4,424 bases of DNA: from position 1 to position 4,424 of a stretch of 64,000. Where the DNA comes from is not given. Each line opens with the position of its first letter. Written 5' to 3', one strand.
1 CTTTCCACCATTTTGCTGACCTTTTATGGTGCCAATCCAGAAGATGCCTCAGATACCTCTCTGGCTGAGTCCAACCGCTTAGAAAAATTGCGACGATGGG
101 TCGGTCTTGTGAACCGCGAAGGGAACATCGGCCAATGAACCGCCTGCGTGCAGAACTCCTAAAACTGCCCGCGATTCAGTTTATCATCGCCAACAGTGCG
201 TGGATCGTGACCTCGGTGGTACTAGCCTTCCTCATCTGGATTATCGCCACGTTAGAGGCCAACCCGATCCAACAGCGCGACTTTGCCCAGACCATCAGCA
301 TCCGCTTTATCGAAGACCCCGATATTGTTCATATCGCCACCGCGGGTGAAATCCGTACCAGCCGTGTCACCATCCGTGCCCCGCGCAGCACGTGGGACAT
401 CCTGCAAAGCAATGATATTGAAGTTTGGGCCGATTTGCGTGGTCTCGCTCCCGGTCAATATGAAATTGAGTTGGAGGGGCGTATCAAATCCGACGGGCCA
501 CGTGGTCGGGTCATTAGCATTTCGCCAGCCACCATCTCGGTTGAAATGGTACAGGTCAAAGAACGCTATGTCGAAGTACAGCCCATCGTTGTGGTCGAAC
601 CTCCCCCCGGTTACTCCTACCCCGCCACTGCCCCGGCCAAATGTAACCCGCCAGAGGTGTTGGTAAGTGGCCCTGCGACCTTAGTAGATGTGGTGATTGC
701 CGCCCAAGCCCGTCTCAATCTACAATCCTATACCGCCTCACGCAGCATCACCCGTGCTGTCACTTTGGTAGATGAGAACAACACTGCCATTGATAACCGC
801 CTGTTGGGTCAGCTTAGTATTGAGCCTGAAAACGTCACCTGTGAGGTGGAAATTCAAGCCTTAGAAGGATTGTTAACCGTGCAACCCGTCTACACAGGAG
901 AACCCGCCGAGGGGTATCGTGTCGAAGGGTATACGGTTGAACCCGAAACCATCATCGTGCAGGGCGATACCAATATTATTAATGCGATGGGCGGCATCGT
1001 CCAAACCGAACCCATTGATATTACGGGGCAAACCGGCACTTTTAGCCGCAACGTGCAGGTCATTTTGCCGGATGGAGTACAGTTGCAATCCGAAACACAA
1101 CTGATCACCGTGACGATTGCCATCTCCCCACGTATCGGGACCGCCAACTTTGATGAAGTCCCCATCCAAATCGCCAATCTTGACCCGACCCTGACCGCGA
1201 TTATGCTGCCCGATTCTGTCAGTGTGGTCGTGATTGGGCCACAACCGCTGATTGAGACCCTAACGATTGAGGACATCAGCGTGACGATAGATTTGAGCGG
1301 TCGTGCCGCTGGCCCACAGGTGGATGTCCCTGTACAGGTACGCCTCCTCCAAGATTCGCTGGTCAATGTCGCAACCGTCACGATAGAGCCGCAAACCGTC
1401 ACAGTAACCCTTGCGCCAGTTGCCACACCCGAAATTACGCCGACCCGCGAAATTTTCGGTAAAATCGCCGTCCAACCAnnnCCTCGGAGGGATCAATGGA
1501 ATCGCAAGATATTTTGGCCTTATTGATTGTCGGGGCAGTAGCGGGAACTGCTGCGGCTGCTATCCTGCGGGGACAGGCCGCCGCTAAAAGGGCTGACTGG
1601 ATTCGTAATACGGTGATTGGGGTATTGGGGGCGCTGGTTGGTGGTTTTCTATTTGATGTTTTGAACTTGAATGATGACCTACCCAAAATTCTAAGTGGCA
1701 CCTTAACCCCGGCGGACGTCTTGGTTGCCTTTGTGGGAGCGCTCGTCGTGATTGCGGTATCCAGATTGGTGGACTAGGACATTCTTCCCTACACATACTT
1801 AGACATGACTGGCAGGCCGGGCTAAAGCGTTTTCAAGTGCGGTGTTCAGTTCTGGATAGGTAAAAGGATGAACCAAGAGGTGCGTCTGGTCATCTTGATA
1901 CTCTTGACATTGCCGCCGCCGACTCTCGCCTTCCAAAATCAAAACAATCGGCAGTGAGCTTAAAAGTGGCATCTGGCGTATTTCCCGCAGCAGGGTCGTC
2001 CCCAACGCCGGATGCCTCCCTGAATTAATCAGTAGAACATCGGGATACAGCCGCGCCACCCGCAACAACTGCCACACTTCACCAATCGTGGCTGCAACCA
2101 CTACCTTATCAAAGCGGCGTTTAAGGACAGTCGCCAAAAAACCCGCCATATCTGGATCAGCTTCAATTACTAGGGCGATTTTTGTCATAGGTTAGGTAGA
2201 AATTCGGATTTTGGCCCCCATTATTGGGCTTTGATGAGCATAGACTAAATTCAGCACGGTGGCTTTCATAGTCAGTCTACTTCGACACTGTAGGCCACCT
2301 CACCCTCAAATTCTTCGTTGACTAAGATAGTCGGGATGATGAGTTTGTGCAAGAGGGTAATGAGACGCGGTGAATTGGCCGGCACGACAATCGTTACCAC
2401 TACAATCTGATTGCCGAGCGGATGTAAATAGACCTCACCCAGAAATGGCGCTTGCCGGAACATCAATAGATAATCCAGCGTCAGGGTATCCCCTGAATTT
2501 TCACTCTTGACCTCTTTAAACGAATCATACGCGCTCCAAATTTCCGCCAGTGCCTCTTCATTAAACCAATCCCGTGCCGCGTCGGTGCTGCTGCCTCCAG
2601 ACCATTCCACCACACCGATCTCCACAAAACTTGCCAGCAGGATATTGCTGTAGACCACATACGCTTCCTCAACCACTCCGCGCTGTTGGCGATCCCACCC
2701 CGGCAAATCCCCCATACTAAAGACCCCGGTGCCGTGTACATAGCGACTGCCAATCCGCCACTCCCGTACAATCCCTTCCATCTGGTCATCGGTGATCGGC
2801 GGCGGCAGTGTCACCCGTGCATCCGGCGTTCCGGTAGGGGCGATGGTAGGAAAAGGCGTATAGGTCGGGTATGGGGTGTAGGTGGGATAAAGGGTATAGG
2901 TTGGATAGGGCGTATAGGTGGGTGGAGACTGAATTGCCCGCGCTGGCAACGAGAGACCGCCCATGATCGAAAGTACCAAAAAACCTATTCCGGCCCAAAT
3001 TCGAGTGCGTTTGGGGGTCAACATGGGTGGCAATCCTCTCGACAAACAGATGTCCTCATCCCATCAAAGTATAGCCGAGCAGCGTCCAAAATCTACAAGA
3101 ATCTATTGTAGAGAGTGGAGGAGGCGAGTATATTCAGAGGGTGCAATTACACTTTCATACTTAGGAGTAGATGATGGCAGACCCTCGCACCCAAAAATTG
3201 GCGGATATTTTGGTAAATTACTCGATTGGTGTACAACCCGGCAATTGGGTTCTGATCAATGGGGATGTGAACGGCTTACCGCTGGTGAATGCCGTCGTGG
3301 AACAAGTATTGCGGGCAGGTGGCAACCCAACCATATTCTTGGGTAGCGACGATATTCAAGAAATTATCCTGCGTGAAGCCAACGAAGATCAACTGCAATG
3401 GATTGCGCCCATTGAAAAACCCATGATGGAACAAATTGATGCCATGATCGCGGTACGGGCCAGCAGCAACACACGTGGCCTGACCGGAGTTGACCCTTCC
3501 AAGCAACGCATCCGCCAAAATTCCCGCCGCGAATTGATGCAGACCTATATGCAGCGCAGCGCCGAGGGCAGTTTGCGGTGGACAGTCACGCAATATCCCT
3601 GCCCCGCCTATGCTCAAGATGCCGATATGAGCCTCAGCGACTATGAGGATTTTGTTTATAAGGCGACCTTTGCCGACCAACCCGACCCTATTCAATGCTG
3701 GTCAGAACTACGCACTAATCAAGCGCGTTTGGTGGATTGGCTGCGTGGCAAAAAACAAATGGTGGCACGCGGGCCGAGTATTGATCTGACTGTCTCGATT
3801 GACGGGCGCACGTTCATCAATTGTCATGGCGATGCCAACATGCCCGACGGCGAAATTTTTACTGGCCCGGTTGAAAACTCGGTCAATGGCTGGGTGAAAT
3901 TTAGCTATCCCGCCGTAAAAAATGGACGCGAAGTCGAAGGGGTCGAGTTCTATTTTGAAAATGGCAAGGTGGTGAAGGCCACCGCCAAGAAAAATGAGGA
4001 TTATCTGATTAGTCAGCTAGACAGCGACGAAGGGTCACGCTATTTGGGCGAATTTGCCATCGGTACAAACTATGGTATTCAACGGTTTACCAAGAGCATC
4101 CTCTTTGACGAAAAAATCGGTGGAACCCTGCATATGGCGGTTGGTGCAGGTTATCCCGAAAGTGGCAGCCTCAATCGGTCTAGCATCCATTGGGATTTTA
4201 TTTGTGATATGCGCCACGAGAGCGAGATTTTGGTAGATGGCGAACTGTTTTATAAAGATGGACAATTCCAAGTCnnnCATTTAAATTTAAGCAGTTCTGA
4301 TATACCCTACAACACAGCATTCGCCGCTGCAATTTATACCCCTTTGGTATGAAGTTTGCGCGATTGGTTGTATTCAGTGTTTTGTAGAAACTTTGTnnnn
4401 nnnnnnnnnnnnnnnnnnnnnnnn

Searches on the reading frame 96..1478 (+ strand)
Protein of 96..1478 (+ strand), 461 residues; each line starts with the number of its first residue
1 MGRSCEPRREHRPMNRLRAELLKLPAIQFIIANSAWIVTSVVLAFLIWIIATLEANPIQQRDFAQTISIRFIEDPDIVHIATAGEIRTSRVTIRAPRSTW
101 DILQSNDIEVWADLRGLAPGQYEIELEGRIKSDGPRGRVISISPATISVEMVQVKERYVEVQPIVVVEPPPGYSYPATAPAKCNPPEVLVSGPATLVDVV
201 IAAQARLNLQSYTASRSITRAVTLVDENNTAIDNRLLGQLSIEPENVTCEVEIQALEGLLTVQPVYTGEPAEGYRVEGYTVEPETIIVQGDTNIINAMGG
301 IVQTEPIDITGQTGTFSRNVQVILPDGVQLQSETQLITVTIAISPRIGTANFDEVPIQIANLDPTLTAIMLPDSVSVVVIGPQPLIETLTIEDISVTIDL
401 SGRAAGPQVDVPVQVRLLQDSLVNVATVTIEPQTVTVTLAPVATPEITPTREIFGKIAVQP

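Call 33: search_protein_families(library=pfam, proteins=[window:96-1478:+], max_evalue=0.00001)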
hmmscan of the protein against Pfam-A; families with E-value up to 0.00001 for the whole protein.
window:96-1478:+ (461 aa): 1 family
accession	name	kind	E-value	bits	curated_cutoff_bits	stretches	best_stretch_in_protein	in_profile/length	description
PF07949.17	YbbR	-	3.7e-27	94.9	22.3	1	262-341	3-81/81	YbbR-like protein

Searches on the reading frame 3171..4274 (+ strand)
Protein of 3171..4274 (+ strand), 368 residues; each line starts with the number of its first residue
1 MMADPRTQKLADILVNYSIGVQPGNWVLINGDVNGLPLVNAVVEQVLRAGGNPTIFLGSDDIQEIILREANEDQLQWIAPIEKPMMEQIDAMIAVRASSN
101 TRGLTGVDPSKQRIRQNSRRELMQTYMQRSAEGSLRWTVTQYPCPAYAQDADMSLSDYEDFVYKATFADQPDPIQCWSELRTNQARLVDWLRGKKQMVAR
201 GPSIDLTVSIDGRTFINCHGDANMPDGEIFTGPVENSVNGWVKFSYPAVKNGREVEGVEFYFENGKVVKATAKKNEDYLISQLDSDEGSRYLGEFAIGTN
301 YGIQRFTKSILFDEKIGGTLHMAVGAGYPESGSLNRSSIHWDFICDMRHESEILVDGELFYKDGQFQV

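Call 33: search_protein_families(library=pfam, proteins=[window:3171-4274:+], max_evalue=0.00001)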
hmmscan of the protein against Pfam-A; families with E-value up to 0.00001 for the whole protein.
window:3171-4274:+ (368 aa): 1 family
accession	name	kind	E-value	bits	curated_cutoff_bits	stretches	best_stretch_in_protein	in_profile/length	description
PF02073.20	Peptidase_M29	-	7.5e-91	305.4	27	1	5-366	3-406/406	Thermophilic metalloprotease (M29)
